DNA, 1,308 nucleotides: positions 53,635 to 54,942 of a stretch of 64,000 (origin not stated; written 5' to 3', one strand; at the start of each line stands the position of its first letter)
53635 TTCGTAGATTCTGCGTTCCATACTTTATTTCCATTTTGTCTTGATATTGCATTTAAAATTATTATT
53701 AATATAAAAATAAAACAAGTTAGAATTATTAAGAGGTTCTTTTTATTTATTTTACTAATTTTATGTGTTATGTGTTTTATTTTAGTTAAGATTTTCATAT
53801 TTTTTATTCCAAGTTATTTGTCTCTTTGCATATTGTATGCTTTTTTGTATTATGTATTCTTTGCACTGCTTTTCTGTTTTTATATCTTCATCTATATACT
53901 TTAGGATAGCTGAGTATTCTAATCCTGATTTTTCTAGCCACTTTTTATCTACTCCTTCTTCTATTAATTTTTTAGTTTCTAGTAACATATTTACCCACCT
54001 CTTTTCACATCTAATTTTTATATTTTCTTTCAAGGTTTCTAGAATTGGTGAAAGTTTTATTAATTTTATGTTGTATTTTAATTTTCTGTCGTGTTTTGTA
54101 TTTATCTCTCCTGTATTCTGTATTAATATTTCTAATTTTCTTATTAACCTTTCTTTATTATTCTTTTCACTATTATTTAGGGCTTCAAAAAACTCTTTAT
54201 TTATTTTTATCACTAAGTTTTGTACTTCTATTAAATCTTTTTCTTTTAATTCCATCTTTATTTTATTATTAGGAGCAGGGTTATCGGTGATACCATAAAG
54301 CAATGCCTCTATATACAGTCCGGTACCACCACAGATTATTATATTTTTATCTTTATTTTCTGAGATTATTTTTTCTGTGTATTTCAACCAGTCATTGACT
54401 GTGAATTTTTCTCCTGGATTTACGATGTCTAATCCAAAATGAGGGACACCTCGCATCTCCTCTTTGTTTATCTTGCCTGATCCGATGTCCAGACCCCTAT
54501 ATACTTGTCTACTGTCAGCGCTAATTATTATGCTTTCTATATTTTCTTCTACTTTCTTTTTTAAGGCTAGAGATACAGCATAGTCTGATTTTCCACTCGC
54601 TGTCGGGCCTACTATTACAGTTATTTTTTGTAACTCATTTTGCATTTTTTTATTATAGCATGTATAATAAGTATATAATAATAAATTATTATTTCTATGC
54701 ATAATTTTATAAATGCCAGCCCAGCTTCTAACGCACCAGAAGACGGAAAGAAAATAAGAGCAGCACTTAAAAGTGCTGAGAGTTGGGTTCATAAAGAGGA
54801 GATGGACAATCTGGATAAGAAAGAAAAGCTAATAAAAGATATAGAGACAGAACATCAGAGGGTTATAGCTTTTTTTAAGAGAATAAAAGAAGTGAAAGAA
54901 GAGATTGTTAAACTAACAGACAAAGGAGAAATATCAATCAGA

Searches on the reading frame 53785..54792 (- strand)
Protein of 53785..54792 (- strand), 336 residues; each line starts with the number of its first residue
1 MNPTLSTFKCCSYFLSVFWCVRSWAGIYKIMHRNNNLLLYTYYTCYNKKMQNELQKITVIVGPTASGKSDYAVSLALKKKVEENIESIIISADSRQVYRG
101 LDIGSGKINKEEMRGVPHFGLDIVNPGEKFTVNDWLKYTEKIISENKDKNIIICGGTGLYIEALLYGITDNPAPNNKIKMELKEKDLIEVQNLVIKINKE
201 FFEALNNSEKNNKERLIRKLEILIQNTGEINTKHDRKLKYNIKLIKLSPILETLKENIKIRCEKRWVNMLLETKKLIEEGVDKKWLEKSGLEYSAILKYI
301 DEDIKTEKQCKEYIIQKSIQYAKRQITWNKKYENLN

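Call 59: search_protein_families(library=pfam, proteins=[window:53785-54792:-], max_evalue=0.001)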
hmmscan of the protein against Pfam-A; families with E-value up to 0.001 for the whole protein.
window:53785-54792:- (336 aa): 2 families
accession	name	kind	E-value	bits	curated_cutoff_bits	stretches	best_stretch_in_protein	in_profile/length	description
PF01715.23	IPPT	-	1.2e-48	166.4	23.6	1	96-331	1-242/243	IPP transferase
PF01745.22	IPT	-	1.6e-06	28.1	20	1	56-117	2-57/233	Isopentenyl transferase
